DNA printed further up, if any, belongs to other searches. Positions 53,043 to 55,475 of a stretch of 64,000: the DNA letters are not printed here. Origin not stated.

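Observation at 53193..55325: Single 710-codon ORF fusing homoserine kinase (ThrB) to a complete aspartokinase with two ACT domains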

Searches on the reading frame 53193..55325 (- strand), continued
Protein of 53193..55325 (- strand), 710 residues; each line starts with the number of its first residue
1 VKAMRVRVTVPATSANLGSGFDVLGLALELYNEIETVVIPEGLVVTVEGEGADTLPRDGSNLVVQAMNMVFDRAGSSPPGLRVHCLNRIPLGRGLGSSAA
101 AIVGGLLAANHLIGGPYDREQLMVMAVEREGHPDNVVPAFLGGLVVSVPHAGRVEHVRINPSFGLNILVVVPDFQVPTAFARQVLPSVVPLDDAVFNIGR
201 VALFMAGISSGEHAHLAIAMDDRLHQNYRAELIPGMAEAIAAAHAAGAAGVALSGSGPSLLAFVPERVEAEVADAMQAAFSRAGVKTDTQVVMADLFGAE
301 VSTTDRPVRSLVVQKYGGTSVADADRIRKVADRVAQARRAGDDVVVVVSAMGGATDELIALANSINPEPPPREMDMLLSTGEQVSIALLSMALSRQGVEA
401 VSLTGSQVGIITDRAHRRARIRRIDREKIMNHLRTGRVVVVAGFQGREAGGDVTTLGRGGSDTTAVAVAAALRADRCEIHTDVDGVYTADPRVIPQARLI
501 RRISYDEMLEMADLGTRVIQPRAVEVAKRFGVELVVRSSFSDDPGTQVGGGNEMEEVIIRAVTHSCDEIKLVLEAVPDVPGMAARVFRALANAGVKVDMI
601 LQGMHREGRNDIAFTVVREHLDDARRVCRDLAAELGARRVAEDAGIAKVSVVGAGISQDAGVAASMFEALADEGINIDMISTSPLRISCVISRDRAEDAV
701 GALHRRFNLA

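Call 16: find_related_loci(query=A1, collection=genome_contigs, flank=6000)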
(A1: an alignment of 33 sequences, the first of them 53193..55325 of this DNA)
Query A1 (710 aa) in genome_contigs; peptide patterns used: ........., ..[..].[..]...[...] (x = any residue, [..] = any of these).
600 stretches matched a pattern (row limit reached: there are more); 598 encode a relative of the query (tblastn E <= 1e-3); the best 80 are kept; 80 distinct loci.
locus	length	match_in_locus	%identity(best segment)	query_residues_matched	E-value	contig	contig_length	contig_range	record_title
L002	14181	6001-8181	57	6-708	0e+0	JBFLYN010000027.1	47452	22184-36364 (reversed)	MAG: Bacillota bacterium isolate MAG086 MAG086_27, whole genome shotgun sequence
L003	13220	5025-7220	46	6-709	0e+0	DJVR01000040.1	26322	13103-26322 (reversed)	MAG TPA_asm: Candidatus Atribacteria bacterium UBA6251 UBA6251_contig_85740, whole genome shotgun sequence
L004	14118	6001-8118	46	6-710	0e+0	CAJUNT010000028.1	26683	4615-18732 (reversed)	MAG TPA_asm: uncultured Clostridia bacterium isolate MGBC162170 genome assembly, contig: MGBC162170.28, whole genome sho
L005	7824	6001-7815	48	5-592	7e-166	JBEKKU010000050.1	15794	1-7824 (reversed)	MAG: Thermacetogeniaceae bacterium isolate SPRUCE 354 SPRUCE_354_50, whole genome shotgun sequence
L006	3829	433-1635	55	310-709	1e-136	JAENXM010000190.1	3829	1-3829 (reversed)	MAG: Actinomycetota bacterium isolate 14_8_m_bin1 k141_1617444_length_3829_cov_15.9626, whole genome shotgun sequence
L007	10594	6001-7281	53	294-709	9e-132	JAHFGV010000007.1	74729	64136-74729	MAG: Candidatus Omnitrophota bacterium isolate nzgw323 NODE_208_length_74730_cov_7.120187, whole genome shotgun sequence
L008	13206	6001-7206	53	310-710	4e-129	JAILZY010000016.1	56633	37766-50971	MAG: bacterium isolate HOT.CON.50 NODE_558_length_56633_cov_20.230939, whole genome shotgun sequence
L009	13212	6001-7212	50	307-709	4e-128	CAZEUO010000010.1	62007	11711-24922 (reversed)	MAG TPA_asm: uncultured Planctomycetales bacterium isolate SRP178908_co1_326 genome assembly, contig: NODE_230_length_62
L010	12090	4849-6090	52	298-707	2e-127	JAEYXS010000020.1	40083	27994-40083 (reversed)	MAG: Verrucomicrobia bacterium isolate OH_CBlB_325 k127_882712, whole genome shotgun sequence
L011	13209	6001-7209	54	310-709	1e-126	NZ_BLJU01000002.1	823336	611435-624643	Pseudomonas yangonensis strain MY50 MY50_contig_2, whole genome shotgun sequence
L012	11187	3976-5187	53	310-709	3e-126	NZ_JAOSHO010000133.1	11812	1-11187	Pseudomonas agronomica strain SAICEU22T BU-ISCIII_133, whole genome shotgun sequence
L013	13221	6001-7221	54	305-709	6e-126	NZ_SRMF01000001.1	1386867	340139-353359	Natronospirillum operosum strain G-116 NODE_1, whole genome shotgun sequence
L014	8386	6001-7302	53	274-709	2e-125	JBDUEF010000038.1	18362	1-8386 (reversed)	MAG: Actinomycetota bacterium isolate cluster4_bin.89 NODE_5841_length_18362_cov_17.244005, whole genome shotgun sequenc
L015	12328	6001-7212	54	310-709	6e-125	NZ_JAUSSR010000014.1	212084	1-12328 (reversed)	Pseudomonas lini strain CC269 Ga0466901_14, whole genome shotgun sequence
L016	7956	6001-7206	55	310-709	1e-124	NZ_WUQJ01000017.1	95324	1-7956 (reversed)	Marinobacter caseinilyticus strain M3-13 17, whole genome shotgun sequence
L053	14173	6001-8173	53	5-709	3e-117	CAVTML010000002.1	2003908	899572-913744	MAG: uncultured Chloroflexia bacterium isolate MFD06435.bin.2.140 genome assembly, contig: contig_19171, whole genome sh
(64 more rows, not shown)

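Call 22: find_encoding_contigs(protein=P0007, flank=8000, max_places=1)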
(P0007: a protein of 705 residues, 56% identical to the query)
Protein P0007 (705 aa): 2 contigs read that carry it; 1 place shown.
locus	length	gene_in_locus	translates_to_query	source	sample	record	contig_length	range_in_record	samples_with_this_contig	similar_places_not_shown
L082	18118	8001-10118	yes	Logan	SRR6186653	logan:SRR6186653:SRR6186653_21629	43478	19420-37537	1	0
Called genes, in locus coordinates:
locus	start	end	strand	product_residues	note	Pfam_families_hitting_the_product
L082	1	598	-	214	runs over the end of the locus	PF01634:HisG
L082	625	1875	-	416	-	PF13393:tRNA-synt_His, PF00587:tRNA-synt_2b (weak)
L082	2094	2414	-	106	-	PF01371:Trp_repressor, PF13384:HTH_23 (weak)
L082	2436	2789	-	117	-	PF06133:Com_YlbF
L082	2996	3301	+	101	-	-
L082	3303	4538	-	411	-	PF00180:Iso_dh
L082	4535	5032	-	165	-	PF00694:Aconitase_C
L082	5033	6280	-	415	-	PF00330:Aconitase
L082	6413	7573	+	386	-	PF00682:HMGL-like, PF22617:HCS_D2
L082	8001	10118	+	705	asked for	PF22700:MVD-like_N (weak), PF00288:GHMP_kinases_N, PF08544:GHMP_kinases_C, PF00696:AA_kinase, PF01842:ACT (weak), PF22468:ACT_9 (weak), PF13840:ACT_7, PF22468:ACT_9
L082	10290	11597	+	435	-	PF07613:DUF1576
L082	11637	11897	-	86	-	PF09723:Zn_ribbon_8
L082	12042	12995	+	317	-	PF00248:Aldo_ket_red, PF00037:Fer4 (faint), PF12797:Fer4_2 (faint), PF13237:Fer4_10, PF12837:Fer4_6 (faint), PF12838:Fer4_7, PF13187:Fer4_9 (weak)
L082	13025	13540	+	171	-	PF04299:FMN_bind_2 (faint), PF12900:Pyridox_ox_2, PF01243:PNPOx_N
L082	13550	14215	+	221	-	-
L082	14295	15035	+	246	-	PF04402:SIMPL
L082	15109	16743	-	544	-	PF07969:Amidohydro_3, PF01979:Amidohydro_1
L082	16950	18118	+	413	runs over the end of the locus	PF01566:Nramp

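Call 23: find_encoding_contigs(protein=P0017, flank=8000, max_places=2)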
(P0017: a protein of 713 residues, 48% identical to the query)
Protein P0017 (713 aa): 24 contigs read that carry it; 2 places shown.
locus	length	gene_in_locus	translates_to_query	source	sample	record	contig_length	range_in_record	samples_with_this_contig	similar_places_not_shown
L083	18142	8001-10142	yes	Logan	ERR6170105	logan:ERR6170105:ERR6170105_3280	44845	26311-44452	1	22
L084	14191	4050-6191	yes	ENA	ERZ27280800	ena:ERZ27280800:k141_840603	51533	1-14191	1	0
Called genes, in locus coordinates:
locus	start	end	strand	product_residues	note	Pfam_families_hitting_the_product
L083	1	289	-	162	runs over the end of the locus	PF01988:VIT1 (faint)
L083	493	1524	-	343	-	PF01063:Aminotran_4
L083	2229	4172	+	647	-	PF02518:HATPase_c, PF00204:DNA_gyraseB, PF01751:Toprim, PF00986:DNA_gyraseB_C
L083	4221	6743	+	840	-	PF00521:DNA_topoisoIV, PF03989:DNA_gyraseA_C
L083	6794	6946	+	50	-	-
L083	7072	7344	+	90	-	PF03447:NAD_binding_3 (weak)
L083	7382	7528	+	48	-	-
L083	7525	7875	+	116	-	-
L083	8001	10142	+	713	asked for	PF00288:GHMP_kinases_N, PF08544:GHMP_kinases_C (weak), PF00696:AA_kinase, PF01842:ACT (weak), PF22468:ACT_9, PF13840:ACT_7, PF22468:ACT_9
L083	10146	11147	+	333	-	PF01118:Semialdhyde_dh, PF02774:Semialdhyde_dhC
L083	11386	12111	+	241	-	PF14014:DUF4230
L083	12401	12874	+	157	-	-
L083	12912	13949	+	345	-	PF01032:FecCD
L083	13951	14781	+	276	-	PF02463:SMC_N, PF13476:AAA_23 (faint), PF13555:AAA_29 (weak), PF00005:ABC_tran, PF13304:AAA_21 (faint)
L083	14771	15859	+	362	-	PF01497:Peripla_BP_2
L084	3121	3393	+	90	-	PF03447:NAD_binding_3 (weak)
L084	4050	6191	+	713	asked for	PF00288:GHMP_kinases_N, PF08544:GHMP_kinases_C (weak), PF00696:AA_kinase, PF01842:ACT (weak), PF22468:ACT_9, PF13840:ACT_7, PF22468:ACT_9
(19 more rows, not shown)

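Call 26: search_solved_structures(query=window:53193-55325:-, max_evalue=1e-10)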
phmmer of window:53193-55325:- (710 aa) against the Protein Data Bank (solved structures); distinct sequences matched with E-value up to 1e-10: 23.
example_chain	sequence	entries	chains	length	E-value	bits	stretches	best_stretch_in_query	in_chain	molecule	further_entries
3l76_A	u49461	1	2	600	1.4e-144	486.2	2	310-708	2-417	Aspartokinase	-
5yei_C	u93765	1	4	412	1.6e-127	429.9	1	310-709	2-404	Aspartokinase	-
3ab4_A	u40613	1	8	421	2e-112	380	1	310-709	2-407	Aspartokinase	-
3aaw_A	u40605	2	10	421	2.7e-112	379.6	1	310-709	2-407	Aspartokinase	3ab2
3c1m_A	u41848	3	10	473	7.8e-64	219.5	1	366-707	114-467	Probable aspartokinase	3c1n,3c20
2hmf_A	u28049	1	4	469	9.7e-64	219.1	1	365-707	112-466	Probable aspartokinase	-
5wat_A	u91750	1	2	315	8.6e-53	183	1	5-274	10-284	Homoserine kinase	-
6cyz_A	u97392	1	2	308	7.2e-51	176.6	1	6-265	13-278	Homoserine kinase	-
5was_A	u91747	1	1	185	6.9e-39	137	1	5-148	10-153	Homoserine kinase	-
3hul_A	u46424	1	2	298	1.4e-36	129.4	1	4-297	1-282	Homoserine kinase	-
2j0w_A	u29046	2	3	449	2.5e-36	128.6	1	360-705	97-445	LYSINE-SENSITIVE ASPARTOKINASE 3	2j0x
4p52_A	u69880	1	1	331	1.2e-34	123.1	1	6-295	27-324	Homoserine kinase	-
5yei_D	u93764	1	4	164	3.7e-34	121.4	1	554-709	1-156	Aspartokinase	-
2cdq_A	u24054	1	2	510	8.8e-33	116.9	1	368-707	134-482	ASPARTOKINASE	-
4go5_X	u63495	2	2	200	2.1e-31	112.3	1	548-709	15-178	Aspartokinase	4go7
1fwk_A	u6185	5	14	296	9.6e-31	110.1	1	4-278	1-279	HOMOSERINE KINASE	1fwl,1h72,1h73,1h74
4rpf_A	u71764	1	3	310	3.5e-29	105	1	6-271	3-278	Homoserine kinase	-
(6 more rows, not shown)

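Call 31: search_protein_representatives(protein=window:53193-55325:-)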
Query: 710 residues. Proteins with E-value up to 0.001 (for the whole library): 35326; up to 1e-10: 22547; up to 1e-30: 6667. The best 150 are listed.
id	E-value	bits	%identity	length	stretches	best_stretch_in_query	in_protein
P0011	4.1e-232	788.7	56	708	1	4-709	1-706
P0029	4.7e-197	672.9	47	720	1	6-709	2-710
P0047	2.0e-193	660.9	54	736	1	3-707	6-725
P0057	5.6e-179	613.2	53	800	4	309-709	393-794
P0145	6.6e-155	533.6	49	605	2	310-709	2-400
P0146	2.9e-138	478.6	51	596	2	310-709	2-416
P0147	1.4e-135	469.7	48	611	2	310-708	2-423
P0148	9.5e-135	467.0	47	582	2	310-710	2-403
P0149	5.3e-132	458.0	50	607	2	310-707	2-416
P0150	2.2e-130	452.6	60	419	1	309-707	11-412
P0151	4.4e-130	451.6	47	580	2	310-710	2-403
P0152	1.9e-126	439.6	52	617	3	310-544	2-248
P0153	1.7e-124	433.1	43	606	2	311-709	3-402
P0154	7.1e-124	431.1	53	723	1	284-709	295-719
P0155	3.1e-123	429.0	47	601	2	310-709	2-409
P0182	3.3e-107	376.0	44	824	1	298-709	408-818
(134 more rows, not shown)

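Call 37: search_protein_families(library=pfam, proteins=[P0154, P0182, P0057, P0043], max_evalue=0.001)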
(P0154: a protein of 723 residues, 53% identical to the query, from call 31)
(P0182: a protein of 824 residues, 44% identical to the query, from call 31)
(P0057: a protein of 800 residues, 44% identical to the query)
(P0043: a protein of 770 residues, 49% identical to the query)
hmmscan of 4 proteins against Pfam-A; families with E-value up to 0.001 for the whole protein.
P0154 (723 aa): 7 families
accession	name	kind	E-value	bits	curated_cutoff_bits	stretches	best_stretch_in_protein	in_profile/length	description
PF00742.24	Homoserine_dh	-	2.9e-59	200.2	22.9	1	132-306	1-172/173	Homoserine dehydrogenase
PF00696.33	AA_kinase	-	7.3e-53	180.1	24.9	1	323-550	2-234/234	Amino acid kinase family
PF22468.2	ACT_9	-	2.7e-29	101.2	27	2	659-717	1-61/61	ACT domain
PF13840.12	ACT_7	-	7.7e-18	64.5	27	1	652-714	2-64/65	ACT domain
PF01842.31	ACT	-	2.2e-15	56.5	27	1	584-636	2-54/66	ACT domain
PF03447.22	NAD_binding_3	-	3.3e-14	54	24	1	7-124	1-116/116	Homoserine dehydrogenase, NAD binding domain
PF13740.12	ACT_6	-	0.00021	21.6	23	0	589-622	10-43/76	ACT domain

P0182 (824 aa): 6 families
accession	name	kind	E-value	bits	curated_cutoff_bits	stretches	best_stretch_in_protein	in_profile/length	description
PF00742.24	Homoserine_dh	-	8.6e-55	185.7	22.9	1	134-312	1-173/173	Homoserine dehydrogenase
PF00696.33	AA_kinase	-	7.5e-53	180.1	24.9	1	420-646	2-233/234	Amino acid kinase family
PF22468.2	ACT_9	-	7.2e-27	93.4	27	2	758-816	1-61/61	ACT domain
PF13840.12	ACT_7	-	1.6e-11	44.3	27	1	751-810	2-61/65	ACT domain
PF03447.22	NAD_binding_3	-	1.2e-09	39.4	24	1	8-126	1-116/116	Homoserine dehydrogenase, NAD binding domain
PF01842.31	ACT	-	7.9e-05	22.8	27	0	684-729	6-50/66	ACT domain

P0057 (800 aa): 7 families
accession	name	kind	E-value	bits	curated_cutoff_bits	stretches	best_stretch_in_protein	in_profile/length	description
PF00696.33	AA_kinase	-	2.6e-57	194.7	24.9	1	395-622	2-234/234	Amino acid kinase family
PF22468.2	ACT_9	-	3.3e-28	97.7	27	2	734-792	1-61/61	ACT domain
PF00288.32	GHMP_kinases_N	-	2.8e-19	69.5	22.3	1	88-171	1-87/87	GHMP kinases N terminal domain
PF13840.12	ACT_7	-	9.4e-16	57.9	27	1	728-789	3-64/65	ACT domain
PF01842.31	ACT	-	7.2e-13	48.5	27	1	657-715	4-62/66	ACT domain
PF08544.19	GHMP_kinases_C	-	3.1e-11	43.9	21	1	261-335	4-83/85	GHMP kinases C terminal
PF22700.2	MVD-like_N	-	8.4e-05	22.7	27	1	90-157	65-131/157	Diphosphomevalonate decarboxylase-like N-terminal domain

P0043 (770 aa): 6 families
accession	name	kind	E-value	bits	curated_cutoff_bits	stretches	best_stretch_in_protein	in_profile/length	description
PF00696.33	AA_kinase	-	3.3e-50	171.5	24.9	1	359-585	2-233/234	Amino acid kinase family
PF22468.2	ACT_9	-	6.4e-32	109.5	27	2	705-763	1-61/61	ACT domain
PF13840.12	ACT_7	-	4.2e-17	62.2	27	1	699-760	3-64/65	ACT domain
PF00288.32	GHMP_kinases_N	-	1.3e-16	61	22.3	1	63-146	1-87/87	GHMP kinases N terminal domain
PF01842.31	ACT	-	1.1e-11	44.7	27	1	629-681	2-54/66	ACT domain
PF08544.19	GHMP_kinases_C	-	1.5e-05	25.7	21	1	208-269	2-69/85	GHMP kinases C terminal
